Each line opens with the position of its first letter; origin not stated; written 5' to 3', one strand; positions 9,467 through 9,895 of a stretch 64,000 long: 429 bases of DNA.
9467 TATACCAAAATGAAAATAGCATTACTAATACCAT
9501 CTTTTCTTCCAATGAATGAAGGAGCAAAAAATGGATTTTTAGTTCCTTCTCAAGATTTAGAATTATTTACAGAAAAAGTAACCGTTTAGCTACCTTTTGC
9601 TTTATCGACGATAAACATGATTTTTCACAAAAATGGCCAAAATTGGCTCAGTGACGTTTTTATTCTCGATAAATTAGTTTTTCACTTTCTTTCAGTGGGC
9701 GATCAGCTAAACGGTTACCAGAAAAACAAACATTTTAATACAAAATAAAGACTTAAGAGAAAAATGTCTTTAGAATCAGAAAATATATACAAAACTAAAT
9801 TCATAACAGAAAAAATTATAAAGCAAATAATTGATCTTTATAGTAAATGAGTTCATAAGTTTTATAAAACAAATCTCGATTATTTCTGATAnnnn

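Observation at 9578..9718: Recurring ~20-nt motif (core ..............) forming inverted repeats or hairpins at three rearrangement-associated sites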

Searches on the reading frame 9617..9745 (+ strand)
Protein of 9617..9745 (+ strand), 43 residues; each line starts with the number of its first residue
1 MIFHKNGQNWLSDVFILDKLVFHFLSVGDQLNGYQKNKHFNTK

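Call 69: search_protein_families(library=pfam, proteins=[window:9617-9745:+], max_evalue=0.01)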
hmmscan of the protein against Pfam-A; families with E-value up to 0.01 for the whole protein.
window:9617-9745:+ (43 aa): 0 families
